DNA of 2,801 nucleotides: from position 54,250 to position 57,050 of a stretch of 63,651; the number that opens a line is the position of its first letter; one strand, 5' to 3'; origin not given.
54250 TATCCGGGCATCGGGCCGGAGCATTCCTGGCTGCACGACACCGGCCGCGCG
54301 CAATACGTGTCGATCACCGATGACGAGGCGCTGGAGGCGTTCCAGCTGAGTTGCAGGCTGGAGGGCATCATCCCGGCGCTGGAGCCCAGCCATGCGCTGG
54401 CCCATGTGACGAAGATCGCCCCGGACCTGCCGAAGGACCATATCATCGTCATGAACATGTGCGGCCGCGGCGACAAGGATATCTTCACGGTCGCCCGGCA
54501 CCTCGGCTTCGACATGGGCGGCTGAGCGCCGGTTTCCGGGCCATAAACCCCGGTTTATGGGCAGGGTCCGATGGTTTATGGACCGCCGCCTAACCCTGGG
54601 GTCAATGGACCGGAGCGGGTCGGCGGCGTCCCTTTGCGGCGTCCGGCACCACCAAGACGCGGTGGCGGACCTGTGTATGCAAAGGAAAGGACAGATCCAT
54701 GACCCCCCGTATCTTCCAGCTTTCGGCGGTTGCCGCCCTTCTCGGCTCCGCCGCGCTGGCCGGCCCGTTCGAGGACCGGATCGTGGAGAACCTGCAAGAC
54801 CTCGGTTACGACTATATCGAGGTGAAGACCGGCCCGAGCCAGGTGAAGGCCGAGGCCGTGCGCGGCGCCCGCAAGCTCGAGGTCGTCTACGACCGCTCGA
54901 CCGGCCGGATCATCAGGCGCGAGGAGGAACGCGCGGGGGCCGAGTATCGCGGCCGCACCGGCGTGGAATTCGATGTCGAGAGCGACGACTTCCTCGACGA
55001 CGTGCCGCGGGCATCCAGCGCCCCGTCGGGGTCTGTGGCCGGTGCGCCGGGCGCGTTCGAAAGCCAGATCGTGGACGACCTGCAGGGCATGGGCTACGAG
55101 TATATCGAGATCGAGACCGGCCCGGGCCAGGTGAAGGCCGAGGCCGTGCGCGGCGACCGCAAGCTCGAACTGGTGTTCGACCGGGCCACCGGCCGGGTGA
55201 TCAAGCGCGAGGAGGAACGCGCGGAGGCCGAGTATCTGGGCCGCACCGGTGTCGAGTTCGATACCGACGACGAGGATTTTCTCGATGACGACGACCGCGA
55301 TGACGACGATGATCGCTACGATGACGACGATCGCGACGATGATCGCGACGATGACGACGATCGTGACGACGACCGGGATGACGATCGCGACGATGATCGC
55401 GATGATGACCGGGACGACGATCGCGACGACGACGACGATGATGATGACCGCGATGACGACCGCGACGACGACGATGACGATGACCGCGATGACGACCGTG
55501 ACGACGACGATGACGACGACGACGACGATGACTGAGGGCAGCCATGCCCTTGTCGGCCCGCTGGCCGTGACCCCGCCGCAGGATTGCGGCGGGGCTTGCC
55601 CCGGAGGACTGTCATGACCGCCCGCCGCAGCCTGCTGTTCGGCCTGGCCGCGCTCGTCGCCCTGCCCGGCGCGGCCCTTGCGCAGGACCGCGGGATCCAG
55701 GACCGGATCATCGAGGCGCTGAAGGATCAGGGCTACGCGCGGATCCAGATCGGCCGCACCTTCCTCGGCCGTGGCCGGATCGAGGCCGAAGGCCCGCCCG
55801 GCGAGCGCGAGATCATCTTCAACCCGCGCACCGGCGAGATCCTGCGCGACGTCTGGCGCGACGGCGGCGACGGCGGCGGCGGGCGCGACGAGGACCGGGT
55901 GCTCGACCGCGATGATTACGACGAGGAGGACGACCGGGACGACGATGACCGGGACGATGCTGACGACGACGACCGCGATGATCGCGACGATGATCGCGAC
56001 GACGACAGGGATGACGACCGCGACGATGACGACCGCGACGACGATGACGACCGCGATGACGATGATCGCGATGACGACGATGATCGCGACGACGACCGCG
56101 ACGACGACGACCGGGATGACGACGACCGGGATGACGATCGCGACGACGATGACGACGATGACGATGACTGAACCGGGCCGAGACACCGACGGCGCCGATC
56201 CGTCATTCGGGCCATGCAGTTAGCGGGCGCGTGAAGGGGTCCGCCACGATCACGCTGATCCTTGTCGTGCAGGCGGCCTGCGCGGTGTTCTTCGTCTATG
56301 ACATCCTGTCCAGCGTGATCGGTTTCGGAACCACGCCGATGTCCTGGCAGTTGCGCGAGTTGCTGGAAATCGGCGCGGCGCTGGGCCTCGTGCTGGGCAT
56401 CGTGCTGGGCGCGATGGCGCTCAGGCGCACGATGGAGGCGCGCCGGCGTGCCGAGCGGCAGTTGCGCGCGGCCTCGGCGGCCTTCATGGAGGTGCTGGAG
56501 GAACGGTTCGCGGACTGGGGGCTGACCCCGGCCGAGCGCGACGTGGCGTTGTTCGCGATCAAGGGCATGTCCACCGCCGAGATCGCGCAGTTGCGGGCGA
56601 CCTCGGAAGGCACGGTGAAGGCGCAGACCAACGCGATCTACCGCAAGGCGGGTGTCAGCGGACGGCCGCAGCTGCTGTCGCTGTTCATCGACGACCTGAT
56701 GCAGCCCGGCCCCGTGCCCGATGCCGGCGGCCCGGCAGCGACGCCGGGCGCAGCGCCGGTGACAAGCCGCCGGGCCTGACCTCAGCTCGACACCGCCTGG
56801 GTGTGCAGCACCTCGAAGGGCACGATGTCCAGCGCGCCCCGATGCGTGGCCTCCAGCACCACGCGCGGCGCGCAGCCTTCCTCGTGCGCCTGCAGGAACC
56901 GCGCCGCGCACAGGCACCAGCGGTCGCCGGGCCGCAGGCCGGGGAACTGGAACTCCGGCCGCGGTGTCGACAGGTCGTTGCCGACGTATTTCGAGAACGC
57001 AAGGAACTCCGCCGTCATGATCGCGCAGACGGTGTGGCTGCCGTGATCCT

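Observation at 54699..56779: Paired secreted PepSY-like proteins with Asp/Arg-only tails plus a membrane-anchored LuxR regulator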

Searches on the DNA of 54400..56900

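Call 78: search_rna_families(source=window, start=54400, end=56900, threshold=evalue, max_evalue=1)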
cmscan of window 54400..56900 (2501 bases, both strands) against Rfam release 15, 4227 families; matches with E-value up to 1: 1.
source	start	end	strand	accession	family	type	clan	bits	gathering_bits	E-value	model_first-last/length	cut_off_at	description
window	55974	55998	-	RF00498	EAV_LTH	Cis-reg; leader;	-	20.8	70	0.095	1-45/45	no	Equine arteritis virus leader TRS hairpin (LTH)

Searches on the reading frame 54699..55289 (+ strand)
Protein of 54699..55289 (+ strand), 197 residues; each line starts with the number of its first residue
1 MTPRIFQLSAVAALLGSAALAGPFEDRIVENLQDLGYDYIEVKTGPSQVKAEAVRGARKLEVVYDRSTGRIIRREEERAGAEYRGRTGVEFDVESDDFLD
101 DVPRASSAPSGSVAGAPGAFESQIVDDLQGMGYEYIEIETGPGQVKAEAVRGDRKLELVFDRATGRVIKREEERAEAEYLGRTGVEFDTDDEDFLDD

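Call 6: find_homologous_proteins(query=window:54699-55289:+, max_evalue=0.001)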
Query seq(197 aa) (197 aa): 72 proteins with E <= 0.001 among 4887 candidates.
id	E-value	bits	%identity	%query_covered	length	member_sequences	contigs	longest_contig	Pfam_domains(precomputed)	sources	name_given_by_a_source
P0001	7.2e-95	334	83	96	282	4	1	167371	PF13670.13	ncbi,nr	ncbi:MAG: hypothetical protein NXH83_08855 [Rhodobacteraceae bacterium]|nr:hypothetical protein [Par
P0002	8.4e-46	174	49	99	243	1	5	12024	PF13670.13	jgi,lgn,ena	jgi:hypothetical protein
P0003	9.2e-43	164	48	97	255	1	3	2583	-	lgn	-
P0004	3.6e-41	159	43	99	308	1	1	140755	-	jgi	jgi:hypothetical protein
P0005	1.3e-40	157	45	99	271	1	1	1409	PF13670.13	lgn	-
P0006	1.7e-40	157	45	99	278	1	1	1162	PF13670.13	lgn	-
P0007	2.4e-40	156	43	99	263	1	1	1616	PF13670.13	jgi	jgi:hypothetical protein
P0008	5.8e-40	155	45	93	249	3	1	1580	PF13670.13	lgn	-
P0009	2.5e-33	133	44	95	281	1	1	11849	PF13670.13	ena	-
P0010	1.7e-32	131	43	95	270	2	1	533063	PF13670.13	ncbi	-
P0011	2.2e-29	120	62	50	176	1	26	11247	-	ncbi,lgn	-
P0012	6.2e-29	119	61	50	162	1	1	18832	-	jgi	-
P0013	7.6e-29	119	61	50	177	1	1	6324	-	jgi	-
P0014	1.1e-28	118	60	48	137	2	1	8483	-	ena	-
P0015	1.1e-28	118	62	50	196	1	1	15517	-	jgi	-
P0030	7.7e-22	96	53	46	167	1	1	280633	PF13670.13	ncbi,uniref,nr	ncbi:PepSY domain-containing protein [Salibaculum halophilum]|uniref:PepSY domain-containing protein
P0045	1.3e-16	79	49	51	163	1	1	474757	-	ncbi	ncbi:PepSY domain-containing protein [Roseivivax sp. CAU 1753]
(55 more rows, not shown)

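Call 56: find_encoding_contigs(protein=P0001, flank=5000, max_places=1)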
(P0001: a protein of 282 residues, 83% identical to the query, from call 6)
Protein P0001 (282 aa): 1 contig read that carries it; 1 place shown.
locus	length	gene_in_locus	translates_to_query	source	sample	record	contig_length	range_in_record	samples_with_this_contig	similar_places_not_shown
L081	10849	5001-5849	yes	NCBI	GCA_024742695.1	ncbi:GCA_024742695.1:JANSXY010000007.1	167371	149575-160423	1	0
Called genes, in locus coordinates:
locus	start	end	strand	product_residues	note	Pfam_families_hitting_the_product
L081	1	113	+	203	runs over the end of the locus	PF02224:Cytidylate_kin, PF13207:AAA_17 (faint), PF02224:Cytidylate_kin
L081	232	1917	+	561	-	PF17092:PCB_OB (faint), PF21710:Spt6_S1 (faint), PF00575:S1, PF00575:S1, PF23459:S1_RRP5 (weak), PF00575:S1, PF23459:S1_RRP5 (weak), PF00575:S1, +1 more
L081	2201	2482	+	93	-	PF00216:Bac_DNA_binding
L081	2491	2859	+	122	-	PF06305:LapA_dom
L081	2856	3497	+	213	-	PF00697:PRAI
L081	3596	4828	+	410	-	PF00291:PALP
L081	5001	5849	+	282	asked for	PF13670:PepSY_2 (faint)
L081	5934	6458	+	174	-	-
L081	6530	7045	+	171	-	PF00196:GerE (weak)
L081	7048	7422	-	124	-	PF09996:DUF2237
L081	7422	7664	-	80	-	PF09360:zf-CDGSH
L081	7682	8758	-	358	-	PF10094:DUF2332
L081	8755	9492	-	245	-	PF01195:Pept_tRNA_hydro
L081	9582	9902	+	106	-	PF03992:ABM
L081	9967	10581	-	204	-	PF01386:Ribosomal_L25p, PF14693:Ribosomal_TL5_C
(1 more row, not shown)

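Call 57: find_encoding_contigs(protein=P0030, flank=5000, max_places=1)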
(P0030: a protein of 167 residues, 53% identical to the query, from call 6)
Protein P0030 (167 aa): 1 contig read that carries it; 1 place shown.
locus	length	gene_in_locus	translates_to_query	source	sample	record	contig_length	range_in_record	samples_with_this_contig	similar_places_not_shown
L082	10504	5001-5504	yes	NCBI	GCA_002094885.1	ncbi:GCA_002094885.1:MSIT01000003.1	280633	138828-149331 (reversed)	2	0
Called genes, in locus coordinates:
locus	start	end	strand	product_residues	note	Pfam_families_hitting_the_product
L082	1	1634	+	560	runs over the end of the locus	PF21710:Spt6_S1 (faint), PF00575:S1, PF18614:RNase_II_C_S1 (faint), PF00575:S1, PF23459:S1_RRP5, PF00575:S1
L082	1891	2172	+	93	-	PF00216:Bac_DNA_binding, PF18291:HU-HIG (weak), PF14908:HU-CCDC81_euk_1 (weak)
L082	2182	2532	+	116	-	PF06305:LapA_dom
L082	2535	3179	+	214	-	PF00697:PRAI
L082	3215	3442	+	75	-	-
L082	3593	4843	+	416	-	PF00291:PALP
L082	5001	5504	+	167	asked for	PF13670:PepSY_2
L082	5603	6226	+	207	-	PF13759:2OG-FeII_Oxy_5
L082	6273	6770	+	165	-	-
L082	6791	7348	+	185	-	PF00196:GerE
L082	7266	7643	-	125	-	PF09996:DUF2237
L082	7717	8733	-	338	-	PF10094:DUF2332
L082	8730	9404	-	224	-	PF01195:Pept_tRNA_hydro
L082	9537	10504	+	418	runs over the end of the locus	PF01590:GAF, PF00563:EAL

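Call 58: find_encoding_contigs(protein=P0045, flank=5000, max_places=1)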
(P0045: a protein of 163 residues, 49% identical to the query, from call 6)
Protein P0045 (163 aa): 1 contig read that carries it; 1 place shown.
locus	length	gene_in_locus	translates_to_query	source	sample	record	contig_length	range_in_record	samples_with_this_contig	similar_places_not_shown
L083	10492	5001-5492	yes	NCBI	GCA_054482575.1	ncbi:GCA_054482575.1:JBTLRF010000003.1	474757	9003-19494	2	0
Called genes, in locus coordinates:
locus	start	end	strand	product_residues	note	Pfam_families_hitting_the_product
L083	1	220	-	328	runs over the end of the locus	PF03976:PPK2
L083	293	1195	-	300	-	PF01073:3Beta_HSD, PF01370:Epimerase, PF02719:Polysacc_synt_2 (faint), PF16363:GDP_Man_Dehyd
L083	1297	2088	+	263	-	PF00290:Trp_syntA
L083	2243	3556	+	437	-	PF07992:Pyr_redox_2, PF00070:Pyr_redox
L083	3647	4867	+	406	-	PF00291:PALP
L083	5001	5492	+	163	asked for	-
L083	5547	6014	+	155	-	-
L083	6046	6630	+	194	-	PF00196:GerE (weak)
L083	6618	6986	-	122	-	PF09996:DUF2237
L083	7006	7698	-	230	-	PF01195:Pept_tRNA_hydro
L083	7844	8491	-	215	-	PF01386:Ribosomal_L25p, PF14693:Ribosomal_TL5_C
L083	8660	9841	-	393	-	PF01070:FMN_dh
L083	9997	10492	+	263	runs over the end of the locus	PF00561:Abhydrolase_1, PF12697:Abhydrolase_6, PF12146:Hydrolase_4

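Call 59: find_encoding_contigs(protein=P0010, flank=5000, max_places=1)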
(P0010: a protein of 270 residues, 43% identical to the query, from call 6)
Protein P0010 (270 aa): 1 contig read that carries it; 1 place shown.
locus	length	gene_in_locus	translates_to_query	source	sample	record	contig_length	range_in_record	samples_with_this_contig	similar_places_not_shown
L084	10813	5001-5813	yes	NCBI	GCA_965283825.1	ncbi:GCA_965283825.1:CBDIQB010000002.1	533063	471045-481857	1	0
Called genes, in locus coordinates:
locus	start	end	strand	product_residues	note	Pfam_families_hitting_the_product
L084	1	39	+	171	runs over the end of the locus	-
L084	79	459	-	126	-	PF00376:MerR, PF13411:MerR_1, PF09278:MerR-DNA-bind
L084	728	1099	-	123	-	PF00376:MerR, PF13411:MerR_1, PF09278:MerR-DNA-bind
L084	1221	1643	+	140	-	PF14539:DUF4442 (weak), PF13622:4HBT_3, PF03061:4HBT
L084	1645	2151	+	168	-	PF13622:4HBT_3 (weak), PF03061:4HBT (weak)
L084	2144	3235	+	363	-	PF01554:MatE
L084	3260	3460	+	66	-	-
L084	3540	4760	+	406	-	PF00291:PALP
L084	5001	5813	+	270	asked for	PF13670:PepSY_2 (faint)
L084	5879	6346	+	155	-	-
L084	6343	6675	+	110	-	-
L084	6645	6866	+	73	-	-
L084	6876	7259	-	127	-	PF09996:DUF2237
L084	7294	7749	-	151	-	PF10094:DUF2332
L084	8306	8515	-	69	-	-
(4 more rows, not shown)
